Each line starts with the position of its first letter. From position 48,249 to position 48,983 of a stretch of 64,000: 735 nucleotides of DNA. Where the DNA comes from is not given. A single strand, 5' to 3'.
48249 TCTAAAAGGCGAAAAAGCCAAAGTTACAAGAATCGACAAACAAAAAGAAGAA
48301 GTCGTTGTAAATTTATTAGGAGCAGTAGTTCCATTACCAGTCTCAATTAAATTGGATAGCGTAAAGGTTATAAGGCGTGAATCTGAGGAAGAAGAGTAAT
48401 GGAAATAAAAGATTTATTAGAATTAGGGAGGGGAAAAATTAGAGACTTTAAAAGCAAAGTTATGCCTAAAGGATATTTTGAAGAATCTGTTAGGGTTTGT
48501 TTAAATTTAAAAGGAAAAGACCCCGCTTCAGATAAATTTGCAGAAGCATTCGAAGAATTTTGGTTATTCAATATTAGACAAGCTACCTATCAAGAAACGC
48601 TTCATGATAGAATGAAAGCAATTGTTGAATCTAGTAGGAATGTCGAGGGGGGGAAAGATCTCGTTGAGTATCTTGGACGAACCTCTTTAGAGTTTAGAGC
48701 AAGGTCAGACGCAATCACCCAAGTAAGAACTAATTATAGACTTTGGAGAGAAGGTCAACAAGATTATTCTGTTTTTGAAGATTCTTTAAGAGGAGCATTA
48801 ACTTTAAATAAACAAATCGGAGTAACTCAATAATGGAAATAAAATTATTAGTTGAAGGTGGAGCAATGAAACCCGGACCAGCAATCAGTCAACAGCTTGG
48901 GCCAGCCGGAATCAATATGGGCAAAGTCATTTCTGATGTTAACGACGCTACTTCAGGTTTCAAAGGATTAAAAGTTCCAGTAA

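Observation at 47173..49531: The secE-spt5-rpl11 module is also interrupted: a TM protein after secE and a 144-aa ORF coupled between spt5 and rpl11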

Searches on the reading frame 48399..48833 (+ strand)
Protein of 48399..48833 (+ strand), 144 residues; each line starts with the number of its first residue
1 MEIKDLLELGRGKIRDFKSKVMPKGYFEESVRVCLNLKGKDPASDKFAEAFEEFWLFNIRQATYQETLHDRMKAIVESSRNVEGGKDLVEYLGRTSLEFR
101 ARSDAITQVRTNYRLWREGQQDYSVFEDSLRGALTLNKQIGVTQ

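Call 4: search_protein_families(library=pfam, proteins=[window:48399-48833:+], max_evalue=1)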
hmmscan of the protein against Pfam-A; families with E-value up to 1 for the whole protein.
window:48399-48833:+ (144 aa): 0 families

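Call 5: search_protein_families(library=ncbifam, proteins=[window:48399-48833:+], max_evalue=1)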
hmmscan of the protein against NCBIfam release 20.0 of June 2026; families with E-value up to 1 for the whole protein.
window:48399-48833:+ (144 aa): 0 families

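Call 6: search_protein_families(library=phrogs, proteins=[window:48399-48833:+], max_evalue=1)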
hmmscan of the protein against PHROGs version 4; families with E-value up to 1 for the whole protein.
window:48399-48833:+ (144 aa): 1 family
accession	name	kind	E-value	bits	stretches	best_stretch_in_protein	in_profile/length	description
phrog_32317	-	unknown function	0.0017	19.3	1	53-78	15-40/50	-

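Call 7: search_solved_structures(query=window:48399-48833:+, max_evalue=10)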
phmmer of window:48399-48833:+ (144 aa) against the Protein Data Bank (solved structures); distinct sequences matched with E-value up to 10: 4.
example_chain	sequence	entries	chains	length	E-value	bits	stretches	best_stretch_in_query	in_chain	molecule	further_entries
7p5z_G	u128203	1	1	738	0.2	15.2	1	48-116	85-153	DDK kinase regulatory subunit DBF4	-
3qbz_A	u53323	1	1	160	0.24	15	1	64-120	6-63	DDK kinase regulatory subunit DBF4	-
7pt6_9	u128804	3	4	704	0.91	13.1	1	61-116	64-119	DDK kinase regulatory subunit DBF4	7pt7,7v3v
9gzg_A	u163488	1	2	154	1.9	12.1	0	25-90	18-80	Engineered CTPR protein with glutamic acids for conductivity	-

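Call 9: find_homologous_proteins(query=window:48399-48833:+, max_evalue=0.01)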
Query window:48399-48833:+ (144 aa): 1 proteins with E <= 0.01 among 12 candidates.
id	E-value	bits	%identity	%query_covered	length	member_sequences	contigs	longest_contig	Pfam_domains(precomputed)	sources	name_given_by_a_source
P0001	1.1e-87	309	99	100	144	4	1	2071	-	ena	-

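Call 12: find_encoding_contigs(protein=P0001, flank=10000)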
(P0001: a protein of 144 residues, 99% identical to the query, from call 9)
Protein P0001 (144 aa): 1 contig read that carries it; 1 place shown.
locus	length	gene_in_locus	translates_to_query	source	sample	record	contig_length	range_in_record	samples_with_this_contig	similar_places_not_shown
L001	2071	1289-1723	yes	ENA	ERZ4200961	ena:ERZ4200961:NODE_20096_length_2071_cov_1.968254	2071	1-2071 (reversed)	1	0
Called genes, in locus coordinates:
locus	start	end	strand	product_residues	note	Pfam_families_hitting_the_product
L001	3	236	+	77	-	?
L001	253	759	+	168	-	-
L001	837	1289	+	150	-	PF03439:Spt5-NGN, PF00467:KOW (weak)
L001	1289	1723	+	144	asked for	-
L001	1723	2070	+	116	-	?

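Call 18: search_protein_representatives(protein=window:48399-48833:+)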
Query: 144 residues. Proteins with E-value up to 0.001 (for the whole library): 8; up to 1e-10: 4; up to 1e-30: 2. The best 8 are listed.
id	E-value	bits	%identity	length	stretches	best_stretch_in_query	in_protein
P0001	3.5e-88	309.1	99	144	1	1-144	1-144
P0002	6.5e-32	126.9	49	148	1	1-140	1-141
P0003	3.9e-17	79.1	34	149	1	1-132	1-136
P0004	6.1e-12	62.3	34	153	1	5-133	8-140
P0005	1.5e-05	41.6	32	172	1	2-67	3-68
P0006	3.4e-05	40.5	29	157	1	1-130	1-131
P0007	1.0e-04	38.9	27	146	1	1-93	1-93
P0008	1.6e-04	38.2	42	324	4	6-44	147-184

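Call 20: predict_structure(protein=window:48399-48833:+)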
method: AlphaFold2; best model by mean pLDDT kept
length: 144 residues; sequences in the alignment: 1
mean_pLDDT: 68.5   pTM: 0.58
mean pLDDT of the five models: 68.5, 66.4, 61.8, 51.7, 46.9
residues with pLDDT >= 90: 1; 70-90: 58; 50-70: 76; < 50: 9
segments of 3 or more residues with pLDDT < 50: 18-21, 142-144
pLDDT, mean of each block of 10 residues (from residue 1): 59 54 54 60 63 69 69 69 71 72 82 87 86 75 43
secondary structure, 60 per line:
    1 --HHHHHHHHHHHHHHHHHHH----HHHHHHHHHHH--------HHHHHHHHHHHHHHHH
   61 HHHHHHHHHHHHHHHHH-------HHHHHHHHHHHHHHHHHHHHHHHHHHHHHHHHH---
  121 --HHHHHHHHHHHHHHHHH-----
elements in order: H3-21 H26-36 H45-77 H85-117 H123-139

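Call 21: find_encoding_contigs(protein=P0002, flank=10000)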
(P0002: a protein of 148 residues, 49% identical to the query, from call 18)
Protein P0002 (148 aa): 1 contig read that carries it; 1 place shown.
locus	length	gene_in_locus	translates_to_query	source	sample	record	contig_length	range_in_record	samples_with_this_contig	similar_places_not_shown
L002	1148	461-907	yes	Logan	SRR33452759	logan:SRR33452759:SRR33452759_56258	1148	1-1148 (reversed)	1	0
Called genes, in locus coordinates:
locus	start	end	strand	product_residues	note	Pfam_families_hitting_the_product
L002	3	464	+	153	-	?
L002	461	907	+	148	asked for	-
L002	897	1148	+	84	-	?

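Call 22: find_encoding_contigs(protein=P0003, flank=10000)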
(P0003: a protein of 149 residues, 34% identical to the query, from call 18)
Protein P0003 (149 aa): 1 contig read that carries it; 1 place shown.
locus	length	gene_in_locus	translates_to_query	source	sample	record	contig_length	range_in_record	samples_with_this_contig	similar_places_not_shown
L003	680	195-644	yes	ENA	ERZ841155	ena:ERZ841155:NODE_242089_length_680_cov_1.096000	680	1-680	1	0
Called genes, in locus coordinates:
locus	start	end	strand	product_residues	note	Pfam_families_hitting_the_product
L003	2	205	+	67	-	?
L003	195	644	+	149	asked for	-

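Call 23: find_encoding_contigs(protein=P0004, flank=10000)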
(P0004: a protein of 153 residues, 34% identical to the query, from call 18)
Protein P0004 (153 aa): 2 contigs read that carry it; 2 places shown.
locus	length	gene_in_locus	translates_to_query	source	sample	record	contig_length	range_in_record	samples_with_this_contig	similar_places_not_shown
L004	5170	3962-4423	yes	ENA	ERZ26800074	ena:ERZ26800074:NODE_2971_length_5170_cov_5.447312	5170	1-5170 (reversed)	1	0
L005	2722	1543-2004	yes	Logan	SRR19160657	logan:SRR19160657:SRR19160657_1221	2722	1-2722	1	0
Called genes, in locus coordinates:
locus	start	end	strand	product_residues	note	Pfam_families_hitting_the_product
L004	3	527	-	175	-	?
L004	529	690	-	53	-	-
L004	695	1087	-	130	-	PF21485:IF5A-like_N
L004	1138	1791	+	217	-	PF00254:FKBP_C (weak), PF22199:FKBP26_IF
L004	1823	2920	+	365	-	PF00091:Tubulin, PF12327:FtsZ_C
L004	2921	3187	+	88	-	PF12961:DUF3850 (faint)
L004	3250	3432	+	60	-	PF00584:SecE (weak)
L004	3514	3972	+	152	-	PF03439:Spt5-NGN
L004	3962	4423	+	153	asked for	-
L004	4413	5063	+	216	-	PF03946:Ribosomal_L11_N, PF00298:Ribosomal_L11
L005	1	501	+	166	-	?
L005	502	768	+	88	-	PF12961:DUF3850 (faint)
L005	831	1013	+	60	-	PF00584:SecE (weak)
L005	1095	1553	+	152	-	PF03439:Spt5-NGN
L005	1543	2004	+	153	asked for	-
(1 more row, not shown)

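Call 24: find_encoding_contigs(protein=P0006, flank=10000)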
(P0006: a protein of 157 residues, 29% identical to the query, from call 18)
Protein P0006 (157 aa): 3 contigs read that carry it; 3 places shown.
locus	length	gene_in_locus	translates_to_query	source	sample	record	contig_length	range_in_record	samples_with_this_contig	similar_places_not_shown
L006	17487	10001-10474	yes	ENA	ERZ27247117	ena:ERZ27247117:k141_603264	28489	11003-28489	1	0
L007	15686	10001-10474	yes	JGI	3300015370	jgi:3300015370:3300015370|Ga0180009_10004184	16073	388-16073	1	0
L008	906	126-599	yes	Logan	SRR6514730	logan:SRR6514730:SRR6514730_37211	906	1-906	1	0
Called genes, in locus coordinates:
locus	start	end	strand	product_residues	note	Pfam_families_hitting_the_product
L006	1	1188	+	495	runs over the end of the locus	PF02885:Glycos_trans_3N, PF00591:Glycos_transf_3 (weak), PF07831:PYNP_C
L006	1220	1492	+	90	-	-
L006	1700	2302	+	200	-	PF09335:VTT_dom (weak)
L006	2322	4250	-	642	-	PF04851:ResIII, PF06068:TIP49 (weak), PF13307:Helicase_C_2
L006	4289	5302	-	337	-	PF04055:Radical_SAM, PF08608:Wyosine_form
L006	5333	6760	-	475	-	PF02163:Peptidase_M50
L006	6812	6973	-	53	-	-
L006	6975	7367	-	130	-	PF21485:IF5A-like_N, PF08207:EFP_N (weak)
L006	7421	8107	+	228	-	PF00254:FKBP_C, PF22199:FKBP26_IF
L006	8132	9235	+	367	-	PF00091:Tubulin, PF12327:FtsZ_C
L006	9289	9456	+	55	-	PF00584:SecE (weak)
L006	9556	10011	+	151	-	PF03439:Spt5-NGN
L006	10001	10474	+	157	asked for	-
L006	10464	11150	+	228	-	PF03946:Ribosomal_L11_N, PF00298:Ribosomal_L11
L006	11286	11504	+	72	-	PF01780:Ribosomal_L37ae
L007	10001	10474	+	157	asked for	-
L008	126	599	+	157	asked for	-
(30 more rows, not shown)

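Call 26: find_homologous_proteins(query=A1, max_evalue=0.01)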
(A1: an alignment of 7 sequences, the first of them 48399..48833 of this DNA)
Query A1 (7 sequences) (144 aa, profile of the alignment): 4 proteins with E <= 0.01 among 1616 candidates.
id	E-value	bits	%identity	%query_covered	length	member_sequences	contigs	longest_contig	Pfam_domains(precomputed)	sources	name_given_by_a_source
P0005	3.1e-53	198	33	44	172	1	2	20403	-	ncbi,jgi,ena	-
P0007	4.5e-51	191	34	44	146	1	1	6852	-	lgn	-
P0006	1.0e-50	190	28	89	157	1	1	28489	-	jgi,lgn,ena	-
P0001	1.4e-49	186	99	100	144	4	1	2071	-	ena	-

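Call 27: find_encoding_contigs(protein=P0005, flank=10000)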
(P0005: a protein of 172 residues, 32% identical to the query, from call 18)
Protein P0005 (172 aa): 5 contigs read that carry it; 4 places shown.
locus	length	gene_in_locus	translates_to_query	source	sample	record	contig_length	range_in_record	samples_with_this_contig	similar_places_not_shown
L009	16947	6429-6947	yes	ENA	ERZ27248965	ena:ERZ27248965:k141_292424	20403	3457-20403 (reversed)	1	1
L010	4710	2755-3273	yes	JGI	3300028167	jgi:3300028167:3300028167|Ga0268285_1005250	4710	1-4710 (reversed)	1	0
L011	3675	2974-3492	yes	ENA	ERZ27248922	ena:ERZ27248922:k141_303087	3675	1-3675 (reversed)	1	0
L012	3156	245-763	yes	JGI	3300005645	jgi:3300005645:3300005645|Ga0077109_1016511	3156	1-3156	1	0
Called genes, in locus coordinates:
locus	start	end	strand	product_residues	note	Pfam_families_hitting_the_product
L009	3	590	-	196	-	?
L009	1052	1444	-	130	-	PF21485:IF5A-like_N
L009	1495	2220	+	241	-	PF00254:FKBP_C (weak), PF22199:FKBP26_IF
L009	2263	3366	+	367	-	PF00091:Tubulin, PF12327:FtsZ_C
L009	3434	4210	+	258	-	-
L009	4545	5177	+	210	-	-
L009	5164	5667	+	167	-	PF00078:RVT_1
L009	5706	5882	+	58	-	-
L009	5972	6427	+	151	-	PF03439:Spt5-NGN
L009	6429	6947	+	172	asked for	-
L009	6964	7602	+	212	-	PF03946:Ribosomal_L11_N, PF00298:Ribosomal_L11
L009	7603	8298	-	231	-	-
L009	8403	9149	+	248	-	PF01978:TrmB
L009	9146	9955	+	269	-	PF14528:LAGLIDADG_3 (weak)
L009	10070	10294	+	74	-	PF01780:Ribosomal_L37ae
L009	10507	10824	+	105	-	PF01920:Prefoldin_2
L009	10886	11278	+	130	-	PF04472:SepF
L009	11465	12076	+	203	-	PF01866:Diphthamide_syn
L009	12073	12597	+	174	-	PF00300:His_Phos_1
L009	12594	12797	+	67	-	PF07866:DUF1653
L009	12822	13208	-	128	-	-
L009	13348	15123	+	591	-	-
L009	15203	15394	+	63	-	-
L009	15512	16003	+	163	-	-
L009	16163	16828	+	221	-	PF09335:VTT_dom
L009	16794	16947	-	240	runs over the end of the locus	-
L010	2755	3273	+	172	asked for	-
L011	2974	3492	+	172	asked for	-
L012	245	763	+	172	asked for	-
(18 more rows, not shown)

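Call 28: find_encoding_contigs(protein=P0007, flank=10000)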
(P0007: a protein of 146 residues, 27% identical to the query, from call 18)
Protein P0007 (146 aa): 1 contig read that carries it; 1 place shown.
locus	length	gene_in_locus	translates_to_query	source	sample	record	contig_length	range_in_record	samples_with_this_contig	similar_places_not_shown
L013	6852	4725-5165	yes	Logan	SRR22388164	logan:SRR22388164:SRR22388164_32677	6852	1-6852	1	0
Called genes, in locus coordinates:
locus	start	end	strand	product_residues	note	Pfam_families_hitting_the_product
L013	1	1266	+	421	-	?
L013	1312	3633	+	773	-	-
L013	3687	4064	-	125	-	-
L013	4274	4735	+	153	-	PF03439:Spt5-NGN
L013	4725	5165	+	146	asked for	-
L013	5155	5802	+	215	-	PF03946:Ribosomal_L11_N, PF00298:Ribosomal_L11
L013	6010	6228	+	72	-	PF01780:Ribosomal_L37ae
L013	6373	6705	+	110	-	PF01920:Prefoldin_2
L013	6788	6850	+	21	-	?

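Call 29: list_cluster_members(proteins=[P0005, P0006, P0001])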
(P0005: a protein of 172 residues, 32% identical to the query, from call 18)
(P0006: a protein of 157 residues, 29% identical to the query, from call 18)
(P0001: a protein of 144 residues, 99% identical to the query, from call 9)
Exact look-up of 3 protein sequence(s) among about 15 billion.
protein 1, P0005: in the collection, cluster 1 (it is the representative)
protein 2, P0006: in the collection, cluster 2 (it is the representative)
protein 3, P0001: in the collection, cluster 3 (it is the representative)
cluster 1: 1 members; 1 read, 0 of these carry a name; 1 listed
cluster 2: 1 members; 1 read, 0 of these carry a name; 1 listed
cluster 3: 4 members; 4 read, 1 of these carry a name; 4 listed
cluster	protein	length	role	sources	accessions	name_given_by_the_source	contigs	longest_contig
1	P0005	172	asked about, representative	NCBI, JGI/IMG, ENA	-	-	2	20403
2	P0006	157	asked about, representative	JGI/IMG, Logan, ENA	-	-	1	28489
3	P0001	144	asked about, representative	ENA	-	-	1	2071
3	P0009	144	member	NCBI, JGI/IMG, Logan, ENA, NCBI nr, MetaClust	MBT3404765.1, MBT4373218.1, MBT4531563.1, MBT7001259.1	hypothetical protein HN832_02465 [archaeon] | hypothetical protein | hypothetical protein [archaeon]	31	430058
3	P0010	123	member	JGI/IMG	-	-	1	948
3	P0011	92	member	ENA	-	-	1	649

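Call 39: predict_structure(alignment_id=A1)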
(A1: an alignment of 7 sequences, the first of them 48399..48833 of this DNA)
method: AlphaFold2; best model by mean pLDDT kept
length: 144 residues; sequences in the alignment: 7
mean_pLDDT: 80.5   pTM: 0.70
mean pLDDT of the five models: 80.5, 80.2, 79.7, 79.2, 75.9
residues with pLDDT >= 90: 46; 70-90: 63; 50-70: 30; < 50: 5
segments of 3 or more residues with pLDDT < 50: 142-144
pLDDT, mean of each block of 10 residues (from residue 1): 54 57 67 85 93 91 87 81 75 88 94 96 94 80 41
secondary structure, 60 per line:
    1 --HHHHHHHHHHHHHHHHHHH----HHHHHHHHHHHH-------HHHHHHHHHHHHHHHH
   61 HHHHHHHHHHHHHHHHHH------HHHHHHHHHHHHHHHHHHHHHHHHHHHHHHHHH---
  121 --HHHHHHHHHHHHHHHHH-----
elements in order: H3-21 H26-37 H45-78 H85-117 H123-139

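Call 44: fold_search(model_id=the predicted structure, library=pdb)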
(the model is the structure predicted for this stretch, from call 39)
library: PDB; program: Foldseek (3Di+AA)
matches with E <= 10: 126; with E <= 0.001: 0
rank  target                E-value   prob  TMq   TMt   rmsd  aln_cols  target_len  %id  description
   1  8gs1_D                2.8e-01  0.75  0.35  0.19   7.7       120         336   16  Crystal structure of AziU2-U3 complex from Streptomyces sahachiroi NRRL2485 (released 2023-09-06)
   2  3ze3_D                2.0e+00  0.41  0.36  0.47   8.0       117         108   14  Crystal structure of the integral membrane diacylglycerol kinase - delta7 (released 2013-05-22)
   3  8tn1_A                2.6e+00  0.72  0.58  0.57   5.8       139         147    7  De novo designed protein binds poly ADP ribose polymerase inhibitors (PARPi) - apo (released 2024-04-24)
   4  8sbj_B                2.9e+00  0.23  0.42  0.25  28.1       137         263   15  Co-structure Phosphatidylinositol 4,5-bisphosphate 3-kinase catalytic subunit alpha isoform complexed with brain penet (released 2023-07-19)
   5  6uuj_K                2.9e+00  0.11  0.29  0.26  14.8       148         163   10  Structure of PE5-PPE4-EspG3 complex from the type VII (ESX-3) secretion system, space group P212121 (released 2020-01-29)
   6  6e7e                  3.1e+00  0.14  0.34  0.31   8.9       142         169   12  High resolution crystal structure of IncA soluble domain (released 2019-07-10)
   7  9umg_E                3.3e+00  0.28  0.41  0.17  23.9       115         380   11  Cryo-EM structure of VTC complex(Vtc5/Vtc4/Vtc3/Vtc1) (released 2026-01-21)
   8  5sxi_B                3.3e+00  0.23  0.40  0.29  24.6       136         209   15  Crystal Structure of PI3Kalpha in complex with fragment 13 (released 2017-02-15)
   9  5sxf_B                3.3e+00  0.20  0.39  0.32  26.7       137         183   14  Crystal Structure of PI3Kalpha in complex with fragment 9 (released 2017-02-15)
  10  8v8i_B                3.3e+00  0.18  0.39  0.28  28.6       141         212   13  PI3Ka H1047R co-crystal structure with inhibitor in cryptic pocket (compound 5). (released 2024-03-20)
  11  8pv1_CH               3.3e+00  0.04  0.18  0.07  11.3       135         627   18  Chaetomium thermophilum pre-60S State 6 - pre-5S rotation - L1 intermediate - composite structure (released 2023-11-15)
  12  9w2z_C                3.5e+00  0.33  0.45  0.28   5.8       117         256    8  Cryo-EM structure of complex IV on the bovine heart submitochondrial particles, IV-A (released 2026-04-01)
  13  6pyr_B                3.5e+00  0.23  0.41  0.36  25.1       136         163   13  Human PI3Kdelta in complex with Compound 2-10 ((3S)-3-benzyl-3-methyl-5-[5-(2-methylpyrimidin-5-yl)pyrazolo[1,5-a]pyri (released 2019-08-28)
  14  9l3r_B                3.5e+00  0.20  0.39  0.34  25.3       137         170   13  Human PI3KDELTA in complex with Zandelisib (released 2025-06-11)
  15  9gcf_B                3.7e+00  0.21  0.41  0.36  25.1       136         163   13  HUMAN PI3KDELTA IN COMPLEX WITH ISOCUMARIN INHIBITOR CHF-6523 (released 2024-12-18)
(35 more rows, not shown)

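Call 45: fold_search(model_id=the predicted structure, library=viral)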
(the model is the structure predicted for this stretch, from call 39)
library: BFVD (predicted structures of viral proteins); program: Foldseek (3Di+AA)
matches with E <= 10: 263; with E <= 0.001: 0
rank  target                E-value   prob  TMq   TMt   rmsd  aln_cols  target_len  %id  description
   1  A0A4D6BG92            8.9e-02  0.72  0.32  0.25  24.5       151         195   14  (no name in the UniProt tables at hand)
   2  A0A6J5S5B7            3.1e-01  0.41  0.33  0.23  12.4       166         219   14  Uncharacterized protein [uncultured Caudovirales phage]
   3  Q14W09                3.6e-01  0.44  0.33  0.12  15.2       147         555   10  ORF97 [Ranid herpesvirus 2]
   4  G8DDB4                4.5e-01  0.28  0.29  0.27  16.8       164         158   13  (no name in the UniProt tables at hand)
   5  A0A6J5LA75            6.3e-01  0.30  0.33  0.30  24.4       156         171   13  Uncharacterized protein [uncultured Caudovirales phage]
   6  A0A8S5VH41            7.0e-01  0.54  0.37  0.14  19.1       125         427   12  Uncharacterized protein [Myoviridae sp. ctkfK18]
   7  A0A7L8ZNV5            7.0e-01  0.21  0.24  0.30  10.4       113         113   16  Uncharacterized protein [Erwinia phage pEa_SNUABM_47]
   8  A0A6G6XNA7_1          9.7e-01  0.51  0.41  0.09   8.1       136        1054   14  (no name in the UniProt tables at hand)
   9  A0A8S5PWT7            9.7e-01  0.33  0.36  0.24  20.5       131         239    9  Helix-turn-helix domain protein [Myoviridae sp. ctRbn2]
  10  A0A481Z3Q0            1.0e+00  0.54  0.48  0.36  13.7       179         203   12  Uncharacterized protein [Pithovirus LCPAC104]
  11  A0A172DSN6            1.0e+00  0.38  0.36  0.24   9.7       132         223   10  Tegument protein UL51 [Canid alphaherpesvirus 1]
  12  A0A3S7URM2            1.1e+00  0.11  0.26  0.19  20.3       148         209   16  (no name in the UniProt tables at hand)
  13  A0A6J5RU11            1.3e+00  0.13  0.25  0.22  17.1       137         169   15  Uncharacterized protein [uncultured Caudovirales phage]
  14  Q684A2                1.5e+00  0.63  0.43  0.52   5.1       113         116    9  (no name in the UniProt tables at hand)
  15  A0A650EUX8            1.5e+00  0.35  0.36  0.44   8.6       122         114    9  Putative endonuclease subunit [Acinetobacter phage vB_AbaM_Konradin]
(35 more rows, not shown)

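Call 49: find_encoding_contigs(protein=window:48399-48833:+, flank=1000, max_places=8)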
Protein window:48399-48833:+ (144 aa): 24 contigs read that carry it; 2 places shown.
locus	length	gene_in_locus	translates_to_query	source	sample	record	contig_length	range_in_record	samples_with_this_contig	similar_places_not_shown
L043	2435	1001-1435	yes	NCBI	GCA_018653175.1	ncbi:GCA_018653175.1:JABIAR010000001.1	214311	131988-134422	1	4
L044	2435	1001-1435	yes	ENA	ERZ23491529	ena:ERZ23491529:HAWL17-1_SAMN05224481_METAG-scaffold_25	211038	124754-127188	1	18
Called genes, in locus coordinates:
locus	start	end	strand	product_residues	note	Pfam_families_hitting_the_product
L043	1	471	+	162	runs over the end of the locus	-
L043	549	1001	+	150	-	PF03439:Spt5-NGN, PF00467:KOW (weak)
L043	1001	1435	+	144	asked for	-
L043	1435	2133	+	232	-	PF03946:Ribosomal_L11_N, PF00298:Ribosomal_L11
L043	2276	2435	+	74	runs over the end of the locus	PF01780:Ribosomal_L37ae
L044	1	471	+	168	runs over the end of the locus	-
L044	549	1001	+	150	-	PF03439:Spt5-NGN, PF00467:KOW (weak)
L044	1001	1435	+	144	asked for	-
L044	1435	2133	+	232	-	PF03946:Ribosomal_L11_N, PF00298:Ribosomal_L11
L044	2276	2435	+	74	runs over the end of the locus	PF01780:Ribosomal_L37ae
